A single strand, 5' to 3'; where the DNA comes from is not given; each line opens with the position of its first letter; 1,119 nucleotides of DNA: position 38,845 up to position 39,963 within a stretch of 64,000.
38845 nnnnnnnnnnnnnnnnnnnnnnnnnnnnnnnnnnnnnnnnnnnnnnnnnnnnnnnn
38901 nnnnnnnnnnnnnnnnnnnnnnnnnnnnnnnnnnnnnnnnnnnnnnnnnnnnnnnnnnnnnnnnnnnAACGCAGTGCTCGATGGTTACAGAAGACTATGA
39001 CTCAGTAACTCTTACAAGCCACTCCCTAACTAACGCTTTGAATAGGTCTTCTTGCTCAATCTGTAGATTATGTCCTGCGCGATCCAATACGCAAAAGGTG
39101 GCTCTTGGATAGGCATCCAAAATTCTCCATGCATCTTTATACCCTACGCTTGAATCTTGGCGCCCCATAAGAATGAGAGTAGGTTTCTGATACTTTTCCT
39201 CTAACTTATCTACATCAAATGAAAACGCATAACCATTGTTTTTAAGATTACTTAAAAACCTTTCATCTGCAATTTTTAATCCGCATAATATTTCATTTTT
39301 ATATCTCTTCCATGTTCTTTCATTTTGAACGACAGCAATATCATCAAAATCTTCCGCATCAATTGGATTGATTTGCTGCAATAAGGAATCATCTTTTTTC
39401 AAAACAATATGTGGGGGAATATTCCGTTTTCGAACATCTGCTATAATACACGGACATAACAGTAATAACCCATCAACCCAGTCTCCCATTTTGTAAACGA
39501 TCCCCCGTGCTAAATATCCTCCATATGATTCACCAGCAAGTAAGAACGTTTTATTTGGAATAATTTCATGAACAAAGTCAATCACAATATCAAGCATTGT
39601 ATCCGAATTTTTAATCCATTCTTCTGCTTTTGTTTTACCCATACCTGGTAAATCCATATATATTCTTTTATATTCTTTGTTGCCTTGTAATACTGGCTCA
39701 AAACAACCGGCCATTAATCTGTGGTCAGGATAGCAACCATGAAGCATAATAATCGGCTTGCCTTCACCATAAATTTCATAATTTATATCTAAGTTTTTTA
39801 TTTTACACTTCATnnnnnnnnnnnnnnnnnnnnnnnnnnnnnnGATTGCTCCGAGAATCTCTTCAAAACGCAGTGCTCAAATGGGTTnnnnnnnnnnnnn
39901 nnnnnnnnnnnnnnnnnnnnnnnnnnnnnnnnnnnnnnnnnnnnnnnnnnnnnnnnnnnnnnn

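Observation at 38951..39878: Foreign low-GC hydrolase gene precisely bracketed by 29-bp direct repeats: a cassette-like insertion with no recognisable integrase or attC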

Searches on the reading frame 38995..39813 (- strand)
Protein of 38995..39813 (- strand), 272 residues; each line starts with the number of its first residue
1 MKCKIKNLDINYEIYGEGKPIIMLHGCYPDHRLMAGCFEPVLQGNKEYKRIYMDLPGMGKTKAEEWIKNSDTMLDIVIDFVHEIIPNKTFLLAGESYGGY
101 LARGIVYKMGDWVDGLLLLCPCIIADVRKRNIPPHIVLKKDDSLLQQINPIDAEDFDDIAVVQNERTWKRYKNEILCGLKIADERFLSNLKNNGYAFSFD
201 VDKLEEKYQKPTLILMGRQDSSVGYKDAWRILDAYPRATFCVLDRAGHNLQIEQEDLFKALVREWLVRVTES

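Call 7: search_protein_families(library=pfam, proteins=[window:38995-39813:-])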
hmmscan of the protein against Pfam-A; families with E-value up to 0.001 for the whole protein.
window:38995-39813:- (272 aa): 3 families
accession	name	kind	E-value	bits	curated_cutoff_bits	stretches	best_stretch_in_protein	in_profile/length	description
PF12146.15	Hydrolase_4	-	2.8e-13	50.2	27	1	46-255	30-239/239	Serine aminopeptidase, S33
PF00561.26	Abhydrolase_1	-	2.1e-12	47.7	25.8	1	20-253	2-243/245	alpha/beta hydrolase fold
PF12697.13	Abhydrolase_6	-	8.6e-09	36.8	26.3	1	21-257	1-213/217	Alpha/beta hydrolase family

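Call 11: find_encoding_contigs(protein=window:38995-39813:-, flank=10000, max_places=10)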
Protein window:38995-39813:- (272 aa): no gene with exactly this product is on record in the collection.

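Call 12: find_homologous_proteins(query=window:38995-39813:-)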
Query window:38995-39813:- (272 aa): 4194 proteins with E <= 0.001 among 4573 candidates; the best 120 are listed.
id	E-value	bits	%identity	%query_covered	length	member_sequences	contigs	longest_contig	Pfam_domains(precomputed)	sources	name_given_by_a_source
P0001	2.1e-185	632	100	100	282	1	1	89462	PF12697.14,PF00561.27,PF12146.16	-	-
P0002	1.6e-147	508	79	100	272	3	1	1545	PF12697.14,PF00561.27,PF12146.16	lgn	-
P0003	1.5e-146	505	78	100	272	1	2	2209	PF12697.14,PF00561.27,PF12146.16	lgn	-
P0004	1.8e-145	501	78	100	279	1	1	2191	PF12697.14,PF00561.27,PF12146.16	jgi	jgi:pimeloyl-ACP methyl ester carboxylesterase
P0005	3.9e-143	494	77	100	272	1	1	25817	PF12697.14,PF00561.27,PF12146.16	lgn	-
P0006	1.9e-142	491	76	100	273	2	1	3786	PF12697.14,PF00561.27,PF12146.16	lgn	-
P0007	8.1e-142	489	76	100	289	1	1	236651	PF12697.14,PF00561.27,PF12146.16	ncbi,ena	-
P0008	6.6e-137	473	73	100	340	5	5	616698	PF00561.27,PF12146.16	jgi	-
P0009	1.5e-135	469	73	100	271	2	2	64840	PF12697.14,PF00561.27,PF12146.16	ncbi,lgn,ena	-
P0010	6.2e-135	467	71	99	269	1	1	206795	PF12697.14,PF00561.27,PF12146.16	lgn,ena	-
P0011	1.8e-134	465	74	100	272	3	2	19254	PF12697.14,PF00561.27,PF12146.16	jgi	jgi:pimeloyl-ACP methyl ester carboxylesterase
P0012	1.2e-133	463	73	100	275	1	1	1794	PF12697.14,PF00561.27,PF12146.16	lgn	-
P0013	2.7e-133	461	70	100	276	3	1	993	PF12697.14,PF00561.27,PF12146.16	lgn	-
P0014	7.7e-133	460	71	100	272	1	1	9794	PF00561.27,PF12146.16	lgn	-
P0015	5.7e-132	457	69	100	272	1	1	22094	PF12697.14,PF00561.27,PF12146.16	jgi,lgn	jgi:pimeloyl-ACP methyl ester carboxylesterase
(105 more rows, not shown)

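Call 20: find_encoding_contigs(protein=P0005, flank=6000, max_places=3)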
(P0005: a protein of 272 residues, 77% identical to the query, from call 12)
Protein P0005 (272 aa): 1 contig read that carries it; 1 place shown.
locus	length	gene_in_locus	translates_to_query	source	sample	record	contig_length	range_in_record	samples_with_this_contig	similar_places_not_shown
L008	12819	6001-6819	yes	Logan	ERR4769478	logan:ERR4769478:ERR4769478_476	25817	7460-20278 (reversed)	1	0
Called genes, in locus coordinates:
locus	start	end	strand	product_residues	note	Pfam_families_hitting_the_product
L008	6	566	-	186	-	PF02417:Chromate_transp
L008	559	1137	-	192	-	PF02417:Chromate_transp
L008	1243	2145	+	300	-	PF00126:HTH_1, PF03466:LysR_substrate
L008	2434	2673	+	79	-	-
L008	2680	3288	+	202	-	PF15902:Sortilin-Vps10 (weak), PF02012:BNR (faint), PF13088:BNR_2 (faint)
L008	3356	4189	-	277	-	PF08543:Phos_pyr_kin, PF00294:PfkB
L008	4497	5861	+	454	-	PF00206:Lyase_1, PF10415:FumaraseC_C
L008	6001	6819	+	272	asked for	PF00561:Abhydrolase_1, PF12146:Hydrolase_4, PF12697:Abhydrolase_6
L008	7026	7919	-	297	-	PF13786:DUF4179, PF13739:PdaC (weak), PF11738:DUF3298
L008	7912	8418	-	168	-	PF04542:Sigma70_r2, PF08281:Sigma70_r4_2, PF04545:Sigma70_r4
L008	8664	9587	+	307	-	PF00005:ABC_tran, PF13304:AAA_21 (weak)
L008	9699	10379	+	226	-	PF12698:ABC2_membrane_3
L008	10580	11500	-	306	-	PF01494:FAD_binding_3 (faint)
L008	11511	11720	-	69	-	PF13443:HTH_26, PF01381:HTH_3 (weak)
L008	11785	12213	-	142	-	PF11188:DUF2975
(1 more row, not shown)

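Call 21: find_encoding_contigs(protein=P0007, flank=6000, max_places=3)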
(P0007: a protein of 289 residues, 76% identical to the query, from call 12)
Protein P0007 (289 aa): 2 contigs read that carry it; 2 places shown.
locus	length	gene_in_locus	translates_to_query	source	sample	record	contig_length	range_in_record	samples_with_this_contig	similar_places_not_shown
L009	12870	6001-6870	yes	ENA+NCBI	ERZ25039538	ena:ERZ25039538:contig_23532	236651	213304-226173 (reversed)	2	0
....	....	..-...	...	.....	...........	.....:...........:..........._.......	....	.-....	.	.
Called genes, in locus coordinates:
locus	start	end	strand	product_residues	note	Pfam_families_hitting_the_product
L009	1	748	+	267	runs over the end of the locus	PF06691:DUF1189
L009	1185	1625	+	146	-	-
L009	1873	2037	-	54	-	-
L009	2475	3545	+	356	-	PF13588:HSDR_N_2 (weak), PF04313:HSDR_N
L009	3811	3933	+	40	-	-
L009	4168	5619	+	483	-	PF01546:Peptidase_M20, PF07687:M20_dimer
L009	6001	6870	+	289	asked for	PF00561:Abhydrolase_1, PF12146:Hydrolase_4, PF12697:Abhydrolase_6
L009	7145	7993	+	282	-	PF01734:Patatin, PF19890:DUF6363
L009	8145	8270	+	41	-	-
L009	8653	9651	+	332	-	-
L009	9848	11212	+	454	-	PF12773:DZR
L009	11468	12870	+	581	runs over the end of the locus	PF06506:PrpR_N, PF00158:Sigma54_activat (weak), PF14532:Sigma54_activ_2, PF25601:AAA_lid_14, PF02954:HTH_8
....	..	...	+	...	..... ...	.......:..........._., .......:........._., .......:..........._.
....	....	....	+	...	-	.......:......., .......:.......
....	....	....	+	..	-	-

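Call 22: find_encoding_contigs(protein=P0003, flank=6000, max_places=3)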
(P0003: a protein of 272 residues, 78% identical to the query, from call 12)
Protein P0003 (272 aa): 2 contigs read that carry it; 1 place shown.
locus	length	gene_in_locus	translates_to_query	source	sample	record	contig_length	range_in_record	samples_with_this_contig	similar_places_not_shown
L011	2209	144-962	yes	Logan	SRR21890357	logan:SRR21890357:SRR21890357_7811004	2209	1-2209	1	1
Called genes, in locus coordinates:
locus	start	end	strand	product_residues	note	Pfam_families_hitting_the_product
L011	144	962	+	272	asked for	PF00561:Abhydrolase_1, PF12146:Hydrolase_4, PF12697:Abhydrolase_6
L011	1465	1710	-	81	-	-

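Call 44: search_solved_structures(query=window:38995-39813:-, max_evalue=0.001)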
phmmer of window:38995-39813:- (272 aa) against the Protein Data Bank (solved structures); distinct sequences matched with E-value up to 0.001: 27.
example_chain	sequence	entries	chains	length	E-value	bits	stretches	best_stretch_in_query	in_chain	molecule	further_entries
3fsg_A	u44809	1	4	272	2.6e-46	161.2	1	6-256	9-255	Alpha/beta superfamily hydrolase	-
2d0d_A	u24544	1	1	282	8.2e-15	57.9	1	10-266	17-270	2-hydroxy-6-oxo-7-methylocta-2,4-dienoate hydrolase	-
1iun_A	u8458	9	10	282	1.9e-14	56.7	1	10-266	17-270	meta-Cleavage product hydrolase | 2-hydroxy-6-oxo-7-methylocta-2,4-dienoate hydrolase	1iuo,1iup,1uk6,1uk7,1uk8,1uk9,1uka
4uhc_A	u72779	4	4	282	7.9e-11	44.8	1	8-120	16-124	ESTERASE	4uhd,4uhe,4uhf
4uhh_A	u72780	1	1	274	8e-11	44.8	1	8-120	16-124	ESTERASE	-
1j1i_A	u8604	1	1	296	2.6e-09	39.9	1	10-259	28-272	meta cleavage compound hydrolase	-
7dq9_A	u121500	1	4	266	6.9e-09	38.5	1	19-256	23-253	Predicted hydrolases or acyltransferases (Alpha/beta hydrolase superfamily)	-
9ijk_A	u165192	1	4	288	3.7e-06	29.5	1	6-268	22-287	2-hydroxy-6-oxononadienedioate/2-hydroxy-6-oxononatrienedioate hydrolase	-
1u2e_A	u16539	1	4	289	3.7e-06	29.5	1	6-268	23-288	2-hydroxy-6-ketonona-2,4-dienedioic acid hydrolase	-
6i8w_A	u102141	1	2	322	1.7e-05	27.4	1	4-255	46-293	Alpha/beta fold hydrolase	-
5egn_A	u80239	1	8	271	6.6e-05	25.4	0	196-268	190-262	Esterase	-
3fob_A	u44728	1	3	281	8.5e-05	25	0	8-105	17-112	Bromoperoxidase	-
4lxg_A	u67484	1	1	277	0.00011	24.7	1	11-258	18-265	MCP Hydrolase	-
6eb3_A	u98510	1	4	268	0.00014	24.4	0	202-268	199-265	Est1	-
8v16_C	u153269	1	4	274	0.00015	24.2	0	203-268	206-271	Esterase 1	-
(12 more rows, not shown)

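Call 45: search_protein_families(library=ncbifam, proteins=[window:38995-39813:-], max_evalue=0.01)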
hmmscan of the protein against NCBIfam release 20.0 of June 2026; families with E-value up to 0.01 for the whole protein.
window:38995-39813:- (272 aa): 25 families
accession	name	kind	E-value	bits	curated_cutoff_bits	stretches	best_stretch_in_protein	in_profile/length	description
NF058580.1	lipase_V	equivalog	7.5e-14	51.9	300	1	3-103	8-105/230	EstV family lipase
NF051488.1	bifunc_PcaDC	exception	7.2e-13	48.4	390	2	198-267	182-251/375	bifunctional 3-oxoadipate enol-lactonase/4-carboxymuconolactone decarboxylase PcaDC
NF011457.0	PRK14875.1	equivalog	2.4e-12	46.5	307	1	3-264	115-367/372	acetoin dehydrogenase dihydrolipoyllysine-residue acetyltransferase subunit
TIGR03695.1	menH_SHCHC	equivalog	3.8e-11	42.9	208.55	2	19-118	3-101/252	2-succinyl-6-hydroxy-2,4-cyclohexadiene-1-carboxylate synthase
TIGR03343.1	biphenyl_bphD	equivalog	1.2e-10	41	462.15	1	5-266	17-280/282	2-hydroxy-6-oxo-6-phenylhexa-2,4-dienoate hydrolase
NF045632.1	hydroxlase_HsaD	equivalog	8.2e-10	38.1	400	1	207-267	229-289/290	4,5:9,10-diseco-3-hydroxy-5,9,17-trioxoandrosta-1(10),2-diene-4-oate hydrolase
TIGR02427.1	protocat_pcaD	equivalog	5.8e-09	35.7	255.85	1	202-266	186-250/251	3-oxoadipate enol-lactonase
TIGR01249.1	pro_imino_pep_1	equivalog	7.9e-09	35.1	259.75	1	16-119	23-126/307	prolyl aminopeptidase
NF050089.1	i_nPHAscl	equivalog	6.9e-08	31.9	300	1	11-120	10-116/288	intracellular short-chain-length polyhydroxyalkanoate depolymerase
NF052614.1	AB_fold_OlsI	equivalog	3.9e-07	29.9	385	1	78-267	79-256/272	ornithine lipid biosynthesis O-acyltransferase OlsI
TIGR01250.1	pro_imino_pep_2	subfamily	3.5e-06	26.8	167.65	0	202-266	225-287/288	proline iminopeptidase-family hydrolase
NF008340.0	PRK11126.1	equivalog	3.9e-06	26.3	261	1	21-102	17-92/255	2-succinyl-6-hydroxy-2,4-cyclohexadiene-1-carboxylate synthase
NF051487.1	bifunc_PcaCD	exception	9.3e-06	25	430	1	202-266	347-411/413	bifunctional 4-carboxymuconolactone decarboxylase/3-oxoadipate enol-lactonase PcaCD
NF045948.1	ProImpepThrmp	equivalog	1.2e-05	24.9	500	1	4-118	8-125/291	proline iminopeptidase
TIGR01738.1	bioH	equivalog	1.6e-05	24.6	206.95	1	18-263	3-242/245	pimeloyl-ACP methyl ester esterase BioH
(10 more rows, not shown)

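Call 52: search_dna_similar(query=window:38995-39813:-, collection=plasmids, mode=protein, max_rows=10)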
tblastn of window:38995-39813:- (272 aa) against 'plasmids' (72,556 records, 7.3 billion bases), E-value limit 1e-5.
Records with a match: 90; places in all: 92; records where one place covers at least 80% of the query: 88.
Best place of each record, by identity: <60% 90.
By first word of the organism name: Bacillus 26; Escherichia 18; Salmonella 13; Curtobacterium 6; Neorhizobium 3; Listeria 2; Enterococcus 2; Mycobacterium 2; Priestia 2; Paenibacillus 1; and 15 more.
By predicted mobility (MOB-suite, as given by PLSDB): non-mobilizable 49; conjugative 38; mobilizable 3.
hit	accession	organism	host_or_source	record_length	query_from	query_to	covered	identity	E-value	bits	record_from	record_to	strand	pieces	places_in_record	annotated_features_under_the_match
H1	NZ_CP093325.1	Bacillus sp. N5-665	whole organism,peat soil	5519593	1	272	100%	48.9%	8e-86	286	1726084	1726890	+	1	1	none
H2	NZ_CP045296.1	Paenibacillus cellulositrophicus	cell culture,Thai soil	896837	1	271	100%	47.2%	3e-78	264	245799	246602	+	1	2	alpha/beta hydrolase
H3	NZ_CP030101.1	Listeria monocytogenes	Environment,water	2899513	1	269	99%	45.7%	7e-75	254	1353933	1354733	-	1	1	none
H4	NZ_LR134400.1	Listeria monocytogenes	Homo sapiens,Vein blood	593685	1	269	99%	45.4%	5e-75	255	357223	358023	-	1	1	alpha/beta hydrolase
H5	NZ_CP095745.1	Niallia sp. Man26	Penaeus monodon,whole ...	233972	6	266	96%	45.6%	3e-76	258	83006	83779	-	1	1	alpha/beta hydrolase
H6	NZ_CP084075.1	Fusobacterium vincentii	-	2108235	7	269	97%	44.2%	8e-66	228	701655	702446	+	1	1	none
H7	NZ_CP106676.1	Bacillus cereus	cell culture,soil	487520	1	268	99%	37.2%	2e-51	187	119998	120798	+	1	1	alpha/beta hydrolase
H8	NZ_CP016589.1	Bacillus thuringiensis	Mono isolate,Ginseng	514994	1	268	99%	37.2%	2e-51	187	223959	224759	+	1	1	alpha/beta hydrolase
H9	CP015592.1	Bacillus cereus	whole organism,garden soil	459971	1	268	99%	36.8%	3e-52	189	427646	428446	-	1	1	none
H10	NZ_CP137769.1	Bacillus cereus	Passiflora edulis Sims,Pure ...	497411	1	268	99%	36.8%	3e-51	187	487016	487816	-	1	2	alpha/beta hydrolase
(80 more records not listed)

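Call 53: search_dna_similar(query=window:38995-39813:-, collection=phages, mode=protein, max_rows=10)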
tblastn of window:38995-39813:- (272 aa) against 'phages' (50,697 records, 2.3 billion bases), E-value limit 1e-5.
Records with a match: 4; places in all: 4; records where one place covers at least 80% of the query: 4.
Best place of each record, by identity: <60% 4.
By first word of the organism name: Listeria 4.
By host as written in the record: Listeria monocytogenes 4.
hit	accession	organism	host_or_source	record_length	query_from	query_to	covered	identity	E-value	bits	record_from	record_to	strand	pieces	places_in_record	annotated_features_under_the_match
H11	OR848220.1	Listeria phage LM 4-14-1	Listeria monocytogenes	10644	1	269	99%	45.7%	1e-75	255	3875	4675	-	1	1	record has no annotation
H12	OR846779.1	Listeria phage LM 4-11-1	Listeria monocytogenes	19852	1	269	99%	45.7%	1e-75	255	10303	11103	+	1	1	record has no annotation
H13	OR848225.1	Listeria phage LM 4-14-1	Listeria monocytogenes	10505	1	269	99%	45.4%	1e-75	255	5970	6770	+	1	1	record has no annotation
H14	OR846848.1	Listeria phage LM 4-11-1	Listeria monocytogenes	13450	1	269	99%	45.4%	1e-75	255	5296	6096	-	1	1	record has no annotation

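Call 54: find_related_loci(query=window:38995-39813:-, collection=viral_contigs, flank=3000)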
Query window:38995-39813:- (272 aa) in viral_contigs; peptide patterns used: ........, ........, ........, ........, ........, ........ (x = any residue, [..] = any of these).
19 stretches matched a pattern, but none encodes a relative of the query by tblastn (E <= 1e-3).
